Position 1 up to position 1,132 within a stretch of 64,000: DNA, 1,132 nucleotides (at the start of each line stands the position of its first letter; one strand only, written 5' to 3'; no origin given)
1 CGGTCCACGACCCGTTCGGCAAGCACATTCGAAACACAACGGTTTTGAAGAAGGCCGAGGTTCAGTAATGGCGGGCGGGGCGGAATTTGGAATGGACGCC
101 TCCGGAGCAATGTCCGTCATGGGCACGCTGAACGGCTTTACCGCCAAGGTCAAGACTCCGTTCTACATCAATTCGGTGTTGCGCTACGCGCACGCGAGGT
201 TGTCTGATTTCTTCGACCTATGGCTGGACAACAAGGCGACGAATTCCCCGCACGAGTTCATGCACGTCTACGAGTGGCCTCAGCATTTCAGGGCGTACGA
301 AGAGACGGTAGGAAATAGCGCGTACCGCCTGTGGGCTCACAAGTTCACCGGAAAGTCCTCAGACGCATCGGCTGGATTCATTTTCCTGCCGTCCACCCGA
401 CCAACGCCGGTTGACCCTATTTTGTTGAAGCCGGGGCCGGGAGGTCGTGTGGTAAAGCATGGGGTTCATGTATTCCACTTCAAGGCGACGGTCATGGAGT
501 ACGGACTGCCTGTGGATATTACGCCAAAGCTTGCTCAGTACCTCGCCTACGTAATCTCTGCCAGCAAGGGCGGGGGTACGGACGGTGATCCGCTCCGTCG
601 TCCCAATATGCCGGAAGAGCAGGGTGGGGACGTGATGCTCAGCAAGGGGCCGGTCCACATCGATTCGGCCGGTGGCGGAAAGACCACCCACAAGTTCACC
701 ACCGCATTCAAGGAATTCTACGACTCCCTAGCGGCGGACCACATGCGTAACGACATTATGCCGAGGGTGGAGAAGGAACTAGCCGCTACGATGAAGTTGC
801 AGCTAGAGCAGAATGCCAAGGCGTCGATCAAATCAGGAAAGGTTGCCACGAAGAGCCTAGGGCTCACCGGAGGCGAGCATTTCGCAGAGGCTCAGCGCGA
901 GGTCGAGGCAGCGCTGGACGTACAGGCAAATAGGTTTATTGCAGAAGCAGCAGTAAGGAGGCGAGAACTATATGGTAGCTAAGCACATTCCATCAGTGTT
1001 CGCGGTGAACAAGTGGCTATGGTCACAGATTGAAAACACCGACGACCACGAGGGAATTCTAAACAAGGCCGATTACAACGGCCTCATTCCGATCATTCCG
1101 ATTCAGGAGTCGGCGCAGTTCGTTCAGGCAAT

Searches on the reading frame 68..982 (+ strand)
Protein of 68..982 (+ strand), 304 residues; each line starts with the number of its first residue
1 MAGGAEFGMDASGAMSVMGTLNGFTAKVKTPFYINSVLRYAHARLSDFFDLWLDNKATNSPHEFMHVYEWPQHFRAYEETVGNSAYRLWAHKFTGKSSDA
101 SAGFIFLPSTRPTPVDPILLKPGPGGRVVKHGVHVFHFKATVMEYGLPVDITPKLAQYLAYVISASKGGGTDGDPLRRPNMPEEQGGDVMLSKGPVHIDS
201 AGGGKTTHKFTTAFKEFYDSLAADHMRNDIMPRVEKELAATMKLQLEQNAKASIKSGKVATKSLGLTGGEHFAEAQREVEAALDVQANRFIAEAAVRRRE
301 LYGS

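Call 8: search_protein_families(library=phrogs, proteins=[window:68-982:+])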
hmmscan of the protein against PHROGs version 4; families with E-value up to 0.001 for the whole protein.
window:68-982:+ (304 aa): 1 family
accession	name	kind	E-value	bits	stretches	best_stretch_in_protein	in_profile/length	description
phrog_11539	-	unknown function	1e-31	111.4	1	8-294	13-260/266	-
